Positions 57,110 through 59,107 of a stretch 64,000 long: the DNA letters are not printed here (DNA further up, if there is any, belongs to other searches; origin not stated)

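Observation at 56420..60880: Low-GC islet encoding an HTH-less LacI-type ligand-binding/GAF/PAS protein coupled to a membrane-anchored coiled-coil/GAF protein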

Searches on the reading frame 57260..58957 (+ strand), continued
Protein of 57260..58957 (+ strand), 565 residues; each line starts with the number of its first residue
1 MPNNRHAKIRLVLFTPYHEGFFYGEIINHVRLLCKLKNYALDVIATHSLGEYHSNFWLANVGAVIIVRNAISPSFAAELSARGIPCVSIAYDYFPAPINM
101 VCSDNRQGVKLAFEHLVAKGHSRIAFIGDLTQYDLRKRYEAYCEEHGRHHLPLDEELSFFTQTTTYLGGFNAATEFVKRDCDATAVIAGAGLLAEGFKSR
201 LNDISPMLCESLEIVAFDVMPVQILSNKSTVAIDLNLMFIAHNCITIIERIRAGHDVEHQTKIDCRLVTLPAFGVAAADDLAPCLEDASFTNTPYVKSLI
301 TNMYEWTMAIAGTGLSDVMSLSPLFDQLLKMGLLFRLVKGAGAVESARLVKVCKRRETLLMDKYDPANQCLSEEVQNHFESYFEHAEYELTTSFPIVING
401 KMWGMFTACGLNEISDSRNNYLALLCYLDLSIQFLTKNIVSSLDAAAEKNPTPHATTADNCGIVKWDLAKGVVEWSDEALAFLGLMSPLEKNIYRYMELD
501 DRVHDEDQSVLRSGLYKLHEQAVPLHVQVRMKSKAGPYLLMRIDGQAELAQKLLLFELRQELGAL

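Call 21: find_encoding_contigs(protein=P0013, flank=8000, max_places=1)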
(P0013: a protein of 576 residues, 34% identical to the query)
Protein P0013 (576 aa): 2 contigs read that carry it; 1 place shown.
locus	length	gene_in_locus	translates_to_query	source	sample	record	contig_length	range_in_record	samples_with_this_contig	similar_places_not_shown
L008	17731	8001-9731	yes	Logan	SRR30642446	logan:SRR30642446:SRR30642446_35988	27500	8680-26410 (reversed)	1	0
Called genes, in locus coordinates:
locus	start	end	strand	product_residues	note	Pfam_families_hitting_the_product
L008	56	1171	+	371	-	PF16697:Yop-YscD_cpl, PF00498:FHA, PF16697:Yop-YscD_cpl, PF00498:FHA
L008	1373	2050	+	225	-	PF00691:OmpA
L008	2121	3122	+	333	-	PF00072:Response_reg, PF00990:GGDEF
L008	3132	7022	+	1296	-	PF08447:PAS_3, PF00989:PAS (faint), PF08448:PAS_4 (weak), PF13188:PAS_8 (weak), PF00512:HisKA, PF02518:HATPase_c, PF00072:Response_reg, PF01627:Hpt, +1 more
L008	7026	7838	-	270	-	PF04445:SAM_MT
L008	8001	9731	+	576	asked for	PF00532:Peripla_BP_1 (weak), PF13377:Peripla_BP_3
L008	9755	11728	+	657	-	-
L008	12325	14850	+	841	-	PF21760:SecD_1st, PF22599:SecDF_P1_head, PF02355:SecD_SecF_C, PF00873:ACR_tran (weak), PF03176:MMPL (weak), PF07549:Sec_GG (weak), PF02355:SecD_SecF_C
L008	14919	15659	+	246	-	PF03741:TerC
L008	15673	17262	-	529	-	-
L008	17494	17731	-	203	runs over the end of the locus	-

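Call 22: find_encoding_contigs(protein=P0025, flank=8000, max_places=1)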
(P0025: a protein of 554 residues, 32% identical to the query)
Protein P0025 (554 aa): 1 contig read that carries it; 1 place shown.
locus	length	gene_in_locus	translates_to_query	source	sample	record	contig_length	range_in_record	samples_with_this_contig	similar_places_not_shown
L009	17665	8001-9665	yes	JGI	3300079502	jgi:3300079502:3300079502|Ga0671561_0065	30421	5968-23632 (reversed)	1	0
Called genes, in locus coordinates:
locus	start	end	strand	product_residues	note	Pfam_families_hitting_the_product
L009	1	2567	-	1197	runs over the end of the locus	PF00289:Biotin_carb_N, PF02222:ATP-grasp, PF02786:CPSase_L_D2, PF07478:Dala_Dala_lig_C, PF02785:Biotin_carb_C, PF02626:CT_A_B, PF02682:CT_C_D, PF00364:Biotin_lipoyl, +3 more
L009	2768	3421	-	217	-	PF09347:DUF1989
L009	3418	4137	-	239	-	PF09347:DUF1989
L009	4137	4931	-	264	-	PF00005:ABC_tran, PF13304:AAA_21 (faint)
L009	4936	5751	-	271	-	PF00528:BPD_transp_1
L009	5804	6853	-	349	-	PF13379:NMT1_2, PF09084:NMT1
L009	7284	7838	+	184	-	PF05163:DinB, PF12867:DinB_2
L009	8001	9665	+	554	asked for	PF00532:Peripla_BP_1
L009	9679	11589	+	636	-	PF07889:DUF1664 (faint), PF04102:SlyX (faint)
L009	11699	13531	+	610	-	-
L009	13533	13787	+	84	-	-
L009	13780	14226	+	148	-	-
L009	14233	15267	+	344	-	-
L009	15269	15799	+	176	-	PF08281:Sigma70_r4_2, PF04545:Sigma70_r4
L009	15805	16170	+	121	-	-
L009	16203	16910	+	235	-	-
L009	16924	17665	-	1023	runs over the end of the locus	PF00723:Glyco_hydro_15, PF19292:KPBB_C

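Call 27: predict_structure(alignment_id=A1)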
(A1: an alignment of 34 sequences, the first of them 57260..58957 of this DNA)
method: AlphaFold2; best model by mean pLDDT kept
length: 565 residues; sequences in the alignment: 34
mean_pLDDT: 86.6   pTM: 0.74
mean pLDDT of the five models: 86.6, 86.0, 84.5, 83.4, 83.4
residues with pLDDT >= 90: 335; 70-90: 177; 50-70: 32; < 50: 21
segments of 3 or more residues with pLDDT < 50: 1-6, 449-459, 563-565
pLDDT, mean of each block of 10 residues (from residue 1): 55 92 89 93 92 90 94 93 94 90 95 97 94 89 95 90 88 95 94 90 92 87 63 92 96 92 91 66 72 85 91 94 92 90 81 94 88 91 90 89 93 79 93 90 61 32 87 89 83 88 91 91 90 86 87 88 47
secondary structure, 60 per line:
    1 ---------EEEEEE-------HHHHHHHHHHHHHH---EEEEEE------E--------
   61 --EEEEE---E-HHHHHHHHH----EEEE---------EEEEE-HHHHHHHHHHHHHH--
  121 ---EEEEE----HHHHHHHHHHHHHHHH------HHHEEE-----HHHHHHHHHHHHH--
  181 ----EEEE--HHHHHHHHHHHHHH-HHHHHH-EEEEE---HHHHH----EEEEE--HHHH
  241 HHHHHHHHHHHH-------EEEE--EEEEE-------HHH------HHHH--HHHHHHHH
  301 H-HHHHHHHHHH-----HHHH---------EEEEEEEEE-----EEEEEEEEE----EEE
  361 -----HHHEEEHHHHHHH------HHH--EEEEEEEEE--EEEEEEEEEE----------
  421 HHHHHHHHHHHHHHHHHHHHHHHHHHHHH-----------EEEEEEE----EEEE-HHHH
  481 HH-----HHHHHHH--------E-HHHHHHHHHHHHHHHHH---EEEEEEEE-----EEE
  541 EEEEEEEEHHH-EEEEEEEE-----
elements in order: E10-15 H23-36 E40-45 E63-67 H73-81 E86-89 E99-103 H105-118 E124-128 H133-148 E158-160 H166-178 E185-188 H191-204 H206-211 E213-217 H221-225 E230-234 H237-252 E260-263 E266-270 H287-290 H293-301 H303-312 H318-321 E331-339 E345-353 E358-360 E369-371 H372-378 E390-398 E401-410 H421-449 E461-467 E472-475 H477-482 H488-494 H505-521 E525-532 E538-548 E553-560
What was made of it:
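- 58112..58609 (+): A, residues 285-450: GAF-like alpha/beta domain that ends in a long connecting helix (421-449). Secondary structure of the AF2 model (call 27).
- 58637..58939 (+): A, residues 460-560: PAS domain (PAS_3 type). The protein ends just after it. The model shows a PAS-like strand/helix order (call 27).
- Checked: The AF2 model (pLDDT 86.6) puts strand 1 at residues 10-15 (call 27).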

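Call 31: fold_search(model_id=the predicted structure, library=pdb)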
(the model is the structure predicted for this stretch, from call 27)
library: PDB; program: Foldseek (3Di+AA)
matches with E <= 10: 1723; with E <= 0.001: 567
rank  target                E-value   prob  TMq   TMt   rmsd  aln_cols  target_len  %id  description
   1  2o20_B                2.6e-15  1.00  0.41  0.79   4.1       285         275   16  Crystal structure of transcription regulator CcpA of Lactococcus lactis (released 2007-03-27)
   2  2o20_A                8.6e-15  1.00  0.41  0.81   3.8       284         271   16  Crystal structure of transcription regulator CcpA of Lactococcus lactis (released 2007-03-27)
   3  2o20_F                9.7e-15  1.00  0.40  0.79   4.0       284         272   16  Crystal structure of transcription regulator CcpA of Lactococcus lactis (released 2007-03-27)
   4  3oqo_A                1.6e-14  1.00  0.41  0.67   4.0       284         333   18  Ccpa-hpr-ser46p-syn cre (released 2011-10-26)
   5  3oqm_A                2.1e-14  1.00  0.40  0.67   3.6       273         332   18  structure of ccpa-hpr-ser46p-ackA2 complex (released 2010-12-08)
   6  2o20_C                3.2e-14  1.00  0.41  0.81   3.6       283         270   16  Crystal structure of transcription regulator CcpA of Lactococcus lactis (released 2007-03-27)
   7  2jcg                  4.0e-14  1.00  0.41  0.69   4.5       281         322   17  Apo form of the catabolite control protein A (ccpA) from bacillus megaterium, with the DNA binding domain (released 2007-03-06)
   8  3brq_B                6.3e-14  1.00  0.39  0.76   4.6       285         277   16  Crystal structure of the Escherichia coli transcriptional repressor ascG (released 2008-01-22)
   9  2fep_A                8.8e-14  1.00  0.41  0.80   4.0       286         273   18  Structure of truncated CcpA in complex with P-Ser-HPr and Sulfate ions (released 2006-06-27)
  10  1sxg_A                1.2e-13  1.00  0.41  0.80   3.5       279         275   18  Structural studies on the apo transcription factor form B. megaterium (released 2004-10-19)
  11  9ny7_D                1.4e-13  1.00  0.39  0.77   3.7       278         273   18  Crystal structure of the ribose operon repressor, RbsR, bound to ribose (released 2025-07-16)
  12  3dbi_C                1.6e-13  1.00  0.39  0.75   5.0       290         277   16  CRYSTAL STRUCTURE OF SUGAR-BINDING TRANSCRIPTIONAL REGULATOR (LACI FAMILY) FROM ESCHERICHIA COLI COMPLEXED WITH PHOSPH (released 2008-07-01)
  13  9ny7_A                1.6e-13  1.00  0.40  0.78   3.4       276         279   19  Crystal structure of the ribose operon repressor, RbsR, bound to ribose (released 2025-07-16)
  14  4rzt_A                2.0e-13  1.00  0.39  0.71   9.8       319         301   15  Lac repressor engineered to bind sucralose, sucralose-bound tetramer (released 2015-12-23)
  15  9ny8_A                2.1e-13  1.00  0.39  0.64   3.4       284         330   19  Crystal structure of the ribose operon repressor, RbsR, bound to ribose operon (released 2025-07-16)
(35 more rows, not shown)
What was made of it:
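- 57281..58075 (+): A, residues 8-272: type I periplasmic-binding-protein fold of the LacI/GalR core. Family-invariant residues are D92 (in the Y-D-Y-F-P motif), D134, R136, R138 (in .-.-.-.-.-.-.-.) and D218. Foldseek hits CcpA, RbsR, PurR and LacI at E 1e-15 to 1e-12 (call 31).
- On LacI/GalR transcription factors: Foldseek hits on CcpA, RbsR, PurR and LacI have TM-score (target) 0.65-0.81 (call 31).
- Checked: Foldseek top hits are CcpA, RbsR, PurR and LacI cores (call 31).
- The top structural match, CcpA, uses a protein (HPr-Ser-P) as effector (call 31). CcpA cores are the best structural matches (call 31).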

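Call 35: find_related_loci(query=A1, collection=genome_contigs, flank=6000)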
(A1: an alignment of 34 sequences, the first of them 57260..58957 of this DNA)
Query A1 (565 aa) in genome_contigs; peptide patterns used: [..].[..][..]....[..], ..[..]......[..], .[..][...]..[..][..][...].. (x = any residue, [..] = any of these).
94 stretches matched a pattern; 24 encode a relative of the query (tblastn E <= 1e-3); 21 distinct loci.
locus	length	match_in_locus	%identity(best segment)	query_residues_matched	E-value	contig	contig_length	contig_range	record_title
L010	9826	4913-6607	89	1-565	0e+0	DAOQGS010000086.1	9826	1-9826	MAG TPA_asm: Cellvibrionaceae bacterium isolate AMR_MDS_0672 NODE_3221_length_9826_cov_5.220244, whole genome shotgun se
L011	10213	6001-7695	79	1-565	0e+0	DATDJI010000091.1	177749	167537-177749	MAG TPA_asm: Cellvibrionaceae bacterium isolate SMAG_U326 k141_201753, whole genome shotgun sequence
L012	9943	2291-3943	34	3-547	6e-107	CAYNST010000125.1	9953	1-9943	MAG TPA_asm: uncultured Cellvibrionaceae bacterium isolate SRP220891_co3_262 genome assembly, contig: NODE_11106_length_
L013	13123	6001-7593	34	13-538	2e-103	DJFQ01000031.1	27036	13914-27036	MAG TPA_asm: Marinagarivorans sp. UBA5868 UBA5868_contig_13212, whole genome shotgun sequence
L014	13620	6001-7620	33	11-546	4e-101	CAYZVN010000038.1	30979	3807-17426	MAG TPA_asm: uncultured Saccharophagus sp. isolate SRP220891_co3_99 genome assembly, contig: NODE_1529_length_30979_cov_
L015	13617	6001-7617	33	1-534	3e-98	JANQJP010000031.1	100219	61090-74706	MAG: Cellvibrionaceae bacterium isolate PL25a_bin.119 k99_2894139, whole genome shotgun sequence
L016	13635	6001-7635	32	1-544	3e-93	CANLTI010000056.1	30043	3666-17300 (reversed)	uncultured Pseudomonadales bacterium isolate 2-47.fasta genome assembly, contig: NODE_56, whole genome shotgun sequence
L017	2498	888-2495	32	2-534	3e-96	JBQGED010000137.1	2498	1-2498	MAG: Sphingobacterium griseoflavum isolate FBaNitRs1_23 FBaNitRs1_contig137, whole genome shotgun sequence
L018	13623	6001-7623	32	10-546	7e-91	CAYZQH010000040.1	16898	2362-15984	MAG TPA_asm: uncultured Cellvibrionaceae bacterium isolate SRP065251_co2_79 genome assembly, contig: NODE_2197_length_16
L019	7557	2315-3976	31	2-552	3e-88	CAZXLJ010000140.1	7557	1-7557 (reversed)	MAG TPA_asm: uncultured Cellvibrionaceae bacterium isolate SRP220891_co3_506 genome assembly, contig: NODE_17501_length_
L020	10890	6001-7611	31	8-544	7e-88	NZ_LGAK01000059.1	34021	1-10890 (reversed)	Marinagarivorans algicola strain Z1 contig59, whole genome shotgun sequence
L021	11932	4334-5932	31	1-534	2e-87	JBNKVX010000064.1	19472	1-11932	MAG: Cellvibrionaceae bacterium isolate A1.bin.9.strict NODE_64_length_19472_cov_4.975612, whole genome shotgun sequence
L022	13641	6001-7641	31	1-547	8e-87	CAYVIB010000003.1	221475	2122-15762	MAG TPA_asm: uncultured Cellvibrionaceae bacterium isolate SRP263527_co1_23 genome assembly, contig: NODE_17_length_2214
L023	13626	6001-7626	31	11-548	2e-86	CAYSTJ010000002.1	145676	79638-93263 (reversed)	MAG TPA_asm: uncultured Cellvibrionaceae bacterium isolate SRP220891_co3_13 genome assembly, contig: NODE_36_length_1456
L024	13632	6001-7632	32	9-546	7e-86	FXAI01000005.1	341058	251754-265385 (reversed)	Alteromonadaceae bacterium Bs31 genome assembly, contig: K381DRAFT_scaffold00005.5, whole genome shotgun sequence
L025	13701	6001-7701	30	1-546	4e-78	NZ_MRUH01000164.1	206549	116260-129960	Teredinibacter waterburyi strain Bs02 Contig140.3, whole genome shotgun sequence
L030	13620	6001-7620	24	5-542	7e-43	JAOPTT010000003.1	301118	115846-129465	MAG: Spirochaetaceae bacterium isolate tPB_Spir1 H3element_contig_181, whole genome shotgun sequence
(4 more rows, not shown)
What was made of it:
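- The family is almost confined to Cellvibrionaceae (call 35).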

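Call 38: search_protein_families(library=pfam, proteins=[L030:5995-9000:+, L030:10778-11776:-], max_evalue=0.01)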
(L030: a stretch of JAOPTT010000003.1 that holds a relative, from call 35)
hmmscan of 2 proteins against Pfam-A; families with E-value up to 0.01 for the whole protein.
L030:5995-9000:+ (1002 aa): 8 families
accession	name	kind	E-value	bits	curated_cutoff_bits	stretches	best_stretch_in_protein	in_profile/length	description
PF00563.25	EAL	-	3.6e-68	229.9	31.3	1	755-989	3-236/236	EAL domain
PF00990.26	GGDEF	-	9.3e-42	143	23.8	1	580-733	2-160/161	Diguanylate cyclase, GGDEF domain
PF13377.12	Peripla_BP_3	-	7.1e-25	88.4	26.5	1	112-271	2-167/167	Periplasmic binding protein-like domain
PF08447.18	PAS_3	-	5.2e-15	55.9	25.6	1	474-562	3-89/89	PAS fold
PF00532.27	Peripla_BP_1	-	8.1e-10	39.1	22.2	1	34-250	29-261/281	Periplasmic binding proteins and sugar binding domain of LacI family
PF00989.32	PAS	-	1.4e-08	35.1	22.6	1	451-564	2-112/113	PAS fold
PF13426.13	PAS_9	-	0.0001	22.9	27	1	461-567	2-103/103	PAS domain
PF14598.12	PAS_11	-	0.00037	20.9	25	1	495-550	33-88/109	PAS domain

L030:10778-11776:- (333 aa): 8 families
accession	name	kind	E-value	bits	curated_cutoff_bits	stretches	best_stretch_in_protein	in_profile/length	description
PF00532.27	Peripla_BP_1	-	3.5e-24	86.2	22.2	1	65-322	3-278/281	Periplasmic binding proteins and sugar binding domain of LacI family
PF13377.12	Peripla_BP_3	-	7.3e-23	81.9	26.5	1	176-327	2-167/167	Periplasmic binding protein-like domain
PF00356.27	LacI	-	1.8e-19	69.7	27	1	8-52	2-46/46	Bacterial regulatory proteins, lacI family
PF01022.26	HTH_5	-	0.00097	19.4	22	0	35-52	2-19/47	Bacterial regulatory protein, arsR family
PF01381.28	HTH_3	-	0.0011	19.4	23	1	5-43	9-47/55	Helix-turn-helix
PF01047.28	MarR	-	0.0055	17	24.6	0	5-27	17-39/59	MarR family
PF13936.12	HTH_38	-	0.0061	16.7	27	0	5-26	20-41/44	Helix-turn-helix domain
PF13384.12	HTH_23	-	0.0066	16.7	24.6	0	5-27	17-39/50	Homeodomain-like domain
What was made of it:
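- On LacI/GalR transcription factors: A genuine LacI regulator in L030 does hit PF00356 in the same kind of search (call 38).
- On c-di-GMP turnover enzymes: Present only in the distant homolog of L030 (call 38).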

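Call 65: search_protein_families(library=padloc, proteins=[window:57260-58957:+], max_evalue=0.01)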
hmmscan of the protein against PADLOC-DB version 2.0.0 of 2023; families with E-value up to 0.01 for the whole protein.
window:57260-58957:+ (565 aa): 0 families
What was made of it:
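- On Anti-phage defence systems: No hit for ORF1, ORF2 or the downstream 571-aa ORF (call 65).
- Tried and rejected: PADLOC on A, B and the downstream ORF: nothing (call 65).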
